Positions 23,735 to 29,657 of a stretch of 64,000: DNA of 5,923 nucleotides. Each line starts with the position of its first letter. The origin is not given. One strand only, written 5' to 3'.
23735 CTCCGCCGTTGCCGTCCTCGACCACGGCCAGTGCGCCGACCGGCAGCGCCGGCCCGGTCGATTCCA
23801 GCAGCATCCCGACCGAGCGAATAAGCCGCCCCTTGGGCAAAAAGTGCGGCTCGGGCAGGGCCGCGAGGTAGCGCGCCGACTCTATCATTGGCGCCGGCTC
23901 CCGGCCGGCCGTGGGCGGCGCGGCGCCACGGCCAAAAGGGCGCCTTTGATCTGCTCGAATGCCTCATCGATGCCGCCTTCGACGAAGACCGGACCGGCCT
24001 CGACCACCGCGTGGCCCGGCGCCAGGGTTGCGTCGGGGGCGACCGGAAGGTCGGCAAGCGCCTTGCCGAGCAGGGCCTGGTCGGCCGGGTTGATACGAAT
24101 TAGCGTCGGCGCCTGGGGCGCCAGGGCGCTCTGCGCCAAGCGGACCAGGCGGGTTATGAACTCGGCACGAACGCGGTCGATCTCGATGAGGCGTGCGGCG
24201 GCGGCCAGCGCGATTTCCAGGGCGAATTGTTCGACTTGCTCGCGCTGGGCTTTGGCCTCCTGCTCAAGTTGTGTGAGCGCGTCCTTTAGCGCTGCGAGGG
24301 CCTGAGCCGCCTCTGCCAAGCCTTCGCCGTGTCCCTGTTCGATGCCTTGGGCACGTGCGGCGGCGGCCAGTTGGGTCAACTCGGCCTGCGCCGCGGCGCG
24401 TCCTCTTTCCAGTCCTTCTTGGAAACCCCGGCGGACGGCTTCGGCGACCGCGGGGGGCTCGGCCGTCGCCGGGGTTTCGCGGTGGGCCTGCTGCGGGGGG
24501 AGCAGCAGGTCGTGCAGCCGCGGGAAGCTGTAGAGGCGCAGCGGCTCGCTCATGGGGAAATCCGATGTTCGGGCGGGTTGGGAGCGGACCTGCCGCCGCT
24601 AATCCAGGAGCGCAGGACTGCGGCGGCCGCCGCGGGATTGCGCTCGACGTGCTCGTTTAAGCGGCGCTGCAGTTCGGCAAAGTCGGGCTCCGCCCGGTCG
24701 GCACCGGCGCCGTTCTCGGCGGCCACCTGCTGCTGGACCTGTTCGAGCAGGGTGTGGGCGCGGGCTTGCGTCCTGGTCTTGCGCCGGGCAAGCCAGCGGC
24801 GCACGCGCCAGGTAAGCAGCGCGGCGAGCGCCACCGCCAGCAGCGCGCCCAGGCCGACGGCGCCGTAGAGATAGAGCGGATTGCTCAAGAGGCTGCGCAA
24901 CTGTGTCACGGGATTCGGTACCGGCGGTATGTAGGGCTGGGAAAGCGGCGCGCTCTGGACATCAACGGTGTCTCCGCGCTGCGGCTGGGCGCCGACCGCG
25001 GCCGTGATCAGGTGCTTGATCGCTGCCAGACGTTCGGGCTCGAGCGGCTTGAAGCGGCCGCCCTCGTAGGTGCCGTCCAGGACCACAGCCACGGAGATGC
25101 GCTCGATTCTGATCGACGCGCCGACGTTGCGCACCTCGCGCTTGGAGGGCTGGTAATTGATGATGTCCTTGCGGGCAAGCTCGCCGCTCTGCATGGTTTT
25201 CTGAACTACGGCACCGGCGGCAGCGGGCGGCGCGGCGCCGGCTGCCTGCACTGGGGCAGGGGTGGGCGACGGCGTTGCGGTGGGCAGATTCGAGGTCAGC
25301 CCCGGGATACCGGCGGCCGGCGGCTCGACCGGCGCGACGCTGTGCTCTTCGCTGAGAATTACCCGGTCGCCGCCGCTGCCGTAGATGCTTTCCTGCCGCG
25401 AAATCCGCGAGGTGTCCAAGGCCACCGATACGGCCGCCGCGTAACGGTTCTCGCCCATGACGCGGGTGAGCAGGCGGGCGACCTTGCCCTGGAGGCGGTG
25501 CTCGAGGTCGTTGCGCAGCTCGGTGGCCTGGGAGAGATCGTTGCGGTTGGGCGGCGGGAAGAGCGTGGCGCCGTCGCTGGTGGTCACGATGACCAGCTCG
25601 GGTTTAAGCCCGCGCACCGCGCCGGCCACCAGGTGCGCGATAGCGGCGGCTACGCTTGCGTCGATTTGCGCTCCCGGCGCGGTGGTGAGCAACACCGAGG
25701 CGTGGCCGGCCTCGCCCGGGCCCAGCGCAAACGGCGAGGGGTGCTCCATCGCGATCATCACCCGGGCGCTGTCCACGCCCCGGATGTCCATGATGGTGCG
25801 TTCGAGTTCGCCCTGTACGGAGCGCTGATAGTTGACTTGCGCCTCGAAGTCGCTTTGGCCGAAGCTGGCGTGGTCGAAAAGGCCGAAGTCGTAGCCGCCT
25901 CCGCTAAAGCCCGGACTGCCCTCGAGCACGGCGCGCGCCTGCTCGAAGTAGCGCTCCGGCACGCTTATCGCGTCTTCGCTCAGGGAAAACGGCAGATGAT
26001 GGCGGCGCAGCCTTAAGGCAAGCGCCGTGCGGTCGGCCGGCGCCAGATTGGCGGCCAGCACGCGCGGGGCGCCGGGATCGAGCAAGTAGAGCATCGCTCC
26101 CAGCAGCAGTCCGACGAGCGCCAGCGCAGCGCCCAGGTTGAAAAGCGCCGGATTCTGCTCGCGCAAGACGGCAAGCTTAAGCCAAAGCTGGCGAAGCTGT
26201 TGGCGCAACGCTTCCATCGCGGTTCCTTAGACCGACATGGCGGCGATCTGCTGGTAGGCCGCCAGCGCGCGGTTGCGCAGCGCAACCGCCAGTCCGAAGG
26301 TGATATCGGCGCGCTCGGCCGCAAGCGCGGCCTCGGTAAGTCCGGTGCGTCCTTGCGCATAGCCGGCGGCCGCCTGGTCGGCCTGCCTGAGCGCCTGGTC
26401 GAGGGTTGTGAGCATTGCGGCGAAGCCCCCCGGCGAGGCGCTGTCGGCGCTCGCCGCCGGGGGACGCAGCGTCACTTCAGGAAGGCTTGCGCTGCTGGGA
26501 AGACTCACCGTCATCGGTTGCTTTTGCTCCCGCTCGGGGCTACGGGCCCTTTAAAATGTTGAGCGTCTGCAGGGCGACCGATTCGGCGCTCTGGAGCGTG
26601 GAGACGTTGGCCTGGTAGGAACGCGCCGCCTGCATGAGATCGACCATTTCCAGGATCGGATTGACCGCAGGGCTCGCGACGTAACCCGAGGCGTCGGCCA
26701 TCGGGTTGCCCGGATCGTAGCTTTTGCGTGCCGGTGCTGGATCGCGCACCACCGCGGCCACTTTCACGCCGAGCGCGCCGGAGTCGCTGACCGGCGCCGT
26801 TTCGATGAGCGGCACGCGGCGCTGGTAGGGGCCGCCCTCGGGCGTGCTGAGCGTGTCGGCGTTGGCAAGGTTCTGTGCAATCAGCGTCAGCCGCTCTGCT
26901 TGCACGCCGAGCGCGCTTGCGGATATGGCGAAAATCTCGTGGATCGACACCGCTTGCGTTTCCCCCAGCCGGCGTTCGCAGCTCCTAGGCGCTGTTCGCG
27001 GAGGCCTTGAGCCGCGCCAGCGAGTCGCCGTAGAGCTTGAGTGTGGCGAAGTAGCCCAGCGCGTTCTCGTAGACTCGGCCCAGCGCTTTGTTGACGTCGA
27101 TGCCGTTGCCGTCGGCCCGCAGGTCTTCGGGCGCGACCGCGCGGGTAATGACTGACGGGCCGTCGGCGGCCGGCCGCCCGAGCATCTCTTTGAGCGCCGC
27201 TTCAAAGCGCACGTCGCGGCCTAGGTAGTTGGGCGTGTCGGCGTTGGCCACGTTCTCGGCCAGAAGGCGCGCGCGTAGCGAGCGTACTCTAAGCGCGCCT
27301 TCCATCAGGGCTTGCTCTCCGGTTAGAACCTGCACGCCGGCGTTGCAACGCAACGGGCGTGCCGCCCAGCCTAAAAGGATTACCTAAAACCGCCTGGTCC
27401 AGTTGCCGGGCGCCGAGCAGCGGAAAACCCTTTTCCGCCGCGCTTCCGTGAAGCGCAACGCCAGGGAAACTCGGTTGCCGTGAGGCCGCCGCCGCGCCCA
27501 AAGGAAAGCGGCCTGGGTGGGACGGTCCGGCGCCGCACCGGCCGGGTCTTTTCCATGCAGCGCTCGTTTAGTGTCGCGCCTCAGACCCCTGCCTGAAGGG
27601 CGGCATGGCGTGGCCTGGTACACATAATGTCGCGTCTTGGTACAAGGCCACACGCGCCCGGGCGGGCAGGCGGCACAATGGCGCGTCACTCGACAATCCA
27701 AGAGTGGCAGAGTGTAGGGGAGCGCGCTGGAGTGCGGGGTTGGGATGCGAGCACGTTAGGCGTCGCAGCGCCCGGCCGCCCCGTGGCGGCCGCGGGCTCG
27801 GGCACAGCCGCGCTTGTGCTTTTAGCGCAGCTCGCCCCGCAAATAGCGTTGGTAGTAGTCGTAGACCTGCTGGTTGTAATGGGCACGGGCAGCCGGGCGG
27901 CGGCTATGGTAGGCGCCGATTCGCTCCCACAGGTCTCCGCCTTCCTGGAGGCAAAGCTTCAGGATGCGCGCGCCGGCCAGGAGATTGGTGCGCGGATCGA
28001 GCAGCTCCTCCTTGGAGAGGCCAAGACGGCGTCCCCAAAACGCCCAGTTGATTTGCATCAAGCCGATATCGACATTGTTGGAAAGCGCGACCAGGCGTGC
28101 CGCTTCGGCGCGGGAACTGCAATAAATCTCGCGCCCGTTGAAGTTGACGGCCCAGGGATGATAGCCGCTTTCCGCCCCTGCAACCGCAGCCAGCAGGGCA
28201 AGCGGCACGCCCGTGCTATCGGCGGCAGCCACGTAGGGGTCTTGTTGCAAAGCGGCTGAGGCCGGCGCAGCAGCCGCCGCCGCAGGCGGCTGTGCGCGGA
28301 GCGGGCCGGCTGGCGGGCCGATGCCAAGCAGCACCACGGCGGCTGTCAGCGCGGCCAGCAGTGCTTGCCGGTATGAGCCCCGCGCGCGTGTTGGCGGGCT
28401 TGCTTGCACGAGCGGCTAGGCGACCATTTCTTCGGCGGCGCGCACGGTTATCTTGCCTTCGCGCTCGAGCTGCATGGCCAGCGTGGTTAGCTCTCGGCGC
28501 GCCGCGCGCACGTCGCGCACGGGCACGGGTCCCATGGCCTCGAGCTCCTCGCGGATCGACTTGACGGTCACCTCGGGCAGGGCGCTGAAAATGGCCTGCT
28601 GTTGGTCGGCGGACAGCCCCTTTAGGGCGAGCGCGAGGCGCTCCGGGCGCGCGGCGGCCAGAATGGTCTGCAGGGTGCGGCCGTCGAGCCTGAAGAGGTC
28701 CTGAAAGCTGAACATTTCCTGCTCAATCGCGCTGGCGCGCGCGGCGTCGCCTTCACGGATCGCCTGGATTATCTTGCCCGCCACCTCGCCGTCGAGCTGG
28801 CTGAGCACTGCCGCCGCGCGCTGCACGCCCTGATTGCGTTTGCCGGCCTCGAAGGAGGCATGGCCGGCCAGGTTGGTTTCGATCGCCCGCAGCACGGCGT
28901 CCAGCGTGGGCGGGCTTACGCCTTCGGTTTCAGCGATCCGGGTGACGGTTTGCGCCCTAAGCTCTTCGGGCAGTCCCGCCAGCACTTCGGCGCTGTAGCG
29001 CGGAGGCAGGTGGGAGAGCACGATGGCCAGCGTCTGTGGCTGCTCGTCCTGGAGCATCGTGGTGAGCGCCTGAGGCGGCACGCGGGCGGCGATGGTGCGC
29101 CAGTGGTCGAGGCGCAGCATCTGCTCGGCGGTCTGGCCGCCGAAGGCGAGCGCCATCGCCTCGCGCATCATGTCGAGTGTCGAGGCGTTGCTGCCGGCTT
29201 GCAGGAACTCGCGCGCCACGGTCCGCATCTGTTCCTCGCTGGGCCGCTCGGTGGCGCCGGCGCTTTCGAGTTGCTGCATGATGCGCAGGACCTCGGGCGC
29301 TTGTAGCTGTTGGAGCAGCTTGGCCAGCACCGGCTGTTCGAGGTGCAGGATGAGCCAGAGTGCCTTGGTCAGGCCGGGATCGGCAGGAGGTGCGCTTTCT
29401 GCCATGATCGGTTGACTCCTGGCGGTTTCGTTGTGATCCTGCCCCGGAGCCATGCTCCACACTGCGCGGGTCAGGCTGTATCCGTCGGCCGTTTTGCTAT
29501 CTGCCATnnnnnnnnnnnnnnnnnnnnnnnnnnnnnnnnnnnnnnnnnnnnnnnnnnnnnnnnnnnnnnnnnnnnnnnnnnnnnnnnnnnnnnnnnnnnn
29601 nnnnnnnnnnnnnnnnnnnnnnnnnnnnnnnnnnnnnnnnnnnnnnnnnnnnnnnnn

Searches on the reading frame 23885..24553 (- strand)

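Call 10: search_protein_families(library=pfam, proteins=[window:23885-24553:-], max_evalue=0.001)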
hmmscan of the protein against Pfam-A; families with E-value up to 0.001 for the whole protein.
window:23885-24553:- (222 aa): 1 family
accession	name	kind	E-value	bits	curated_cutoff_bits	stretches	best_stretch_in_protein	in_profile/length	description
PF02108.21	FliH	-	1e-05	25.9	24.1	1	84-201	2-127/128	Flagellar assembly protein FliH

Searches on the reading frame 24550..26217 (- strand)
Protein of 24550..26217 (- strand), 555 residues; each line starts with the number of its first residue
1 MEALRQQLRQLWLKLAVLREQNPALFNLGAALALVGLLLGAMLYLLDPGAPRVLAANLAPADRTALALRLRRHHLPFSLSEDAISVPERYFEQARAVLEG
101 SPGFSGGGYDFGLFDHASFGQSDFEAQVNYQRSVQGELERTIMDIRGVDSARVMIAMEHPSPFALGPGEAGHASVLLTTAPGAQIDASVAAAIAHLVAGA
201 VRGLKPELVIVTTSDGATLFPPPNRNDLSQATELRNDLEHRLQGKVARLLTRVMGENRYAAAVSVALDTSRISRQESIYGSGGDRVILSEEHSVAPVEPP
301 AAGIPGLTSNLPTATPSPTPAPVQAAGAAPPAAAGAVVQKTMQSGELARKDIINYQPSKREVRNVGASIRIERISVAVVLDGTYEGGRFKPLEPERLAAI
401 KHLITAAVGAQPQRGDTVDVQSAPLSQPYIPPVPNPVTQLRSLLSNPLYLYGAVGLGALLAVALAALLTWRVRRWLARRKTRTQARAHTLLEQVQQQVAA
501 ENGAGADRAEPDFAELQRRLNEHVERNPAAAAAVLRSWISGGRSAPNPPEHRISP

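Call 10: search_protein_families(library=pfam, proteins=[window:24550-26217:-], max_evalue=0.001)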
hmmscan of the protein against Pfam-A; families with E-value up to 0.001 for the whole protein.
window:24550-26217:- (555 aa): 2 families
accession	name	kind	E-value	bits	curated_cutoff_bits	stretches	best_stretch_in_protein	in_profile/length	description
PF01514.23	YscJ_FliF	-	2.7e-38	132.1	24.4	1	52-220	7-178/179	Secretory protein of YscJ/FliF family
PF08345.17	YscJ_FliF_C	-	2.1e-27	96.8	23.8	1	250-424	1-146/147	Flagellar M-ring protein C-terminal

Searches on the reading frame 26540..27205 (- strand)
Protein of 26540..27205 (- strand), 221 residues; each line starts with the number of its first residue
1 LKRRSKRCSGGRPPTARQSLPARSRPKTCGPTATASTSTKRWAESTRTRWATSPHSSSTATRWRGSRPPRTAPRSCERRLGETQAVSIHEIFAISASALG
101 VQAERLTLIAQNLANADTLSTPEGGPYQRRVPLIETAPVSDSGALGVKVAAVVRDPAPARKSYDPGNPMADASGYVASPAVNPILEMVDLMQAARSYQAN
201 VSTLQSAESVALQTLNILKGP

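Call 10: search_protein_families(library=pfam, proteins=[window:26540-27205:-], max_evalue=0.001)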
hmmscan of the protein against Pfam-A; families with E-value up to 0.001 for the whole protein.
window:26540-27205:- (221 aa): 1 family
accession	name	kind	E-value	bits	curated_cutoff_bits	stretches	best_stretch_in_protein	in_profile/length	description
PF06429.18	Flg_bbr_C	-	1.7e-11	43.9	23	1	173-216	2-45/46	Flagellar basal body rod FlgEFG protein C-terminal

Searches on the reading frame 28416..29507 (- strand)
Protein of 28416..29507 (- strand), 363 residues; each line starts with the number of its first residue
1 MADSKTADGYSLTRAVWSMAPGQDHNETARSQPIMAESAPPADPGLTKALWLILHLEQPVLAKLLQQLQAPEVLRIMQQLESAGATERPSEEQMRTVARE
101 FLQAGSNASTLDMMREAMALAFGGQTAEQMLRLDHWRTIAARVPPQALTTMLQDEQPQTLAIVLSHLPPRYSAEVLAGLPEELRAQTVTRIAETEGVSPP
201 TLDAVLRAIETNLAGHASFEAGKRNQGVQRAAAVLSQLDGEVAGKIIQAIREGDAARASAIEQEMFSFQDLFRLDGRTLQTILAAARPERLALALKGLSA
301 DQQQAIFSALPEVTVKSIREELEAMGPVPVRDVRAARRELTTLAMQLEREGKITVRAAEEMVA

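Call 10: search_protein_families(library=pfam, proteins=[window:28416-29507:-], max_evalue=0.001)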
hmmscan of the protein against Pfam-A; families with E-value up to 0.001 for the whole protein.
window:28416-29507:- (363 aa): 4 families
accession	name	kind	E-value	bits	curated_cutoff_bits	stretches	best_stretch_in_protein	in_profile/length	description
PF01706.21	FliG_C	-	1e-29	103.4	23.3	1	249-354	2-107/108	FliG C-terminal domain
PF14841.11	FliG_M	-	6.6e-25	87.6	25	1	145-216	1-72/76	FliG middle domain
PF14842.11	FliG_N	-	4.5e-15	56.6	25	1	156-221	4-69/104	FliG N-terminal domain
PF03448.22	MgtE_N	-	3.6e-10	40.7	25.9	0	274-323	37-86/102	MgtE intracellular N domain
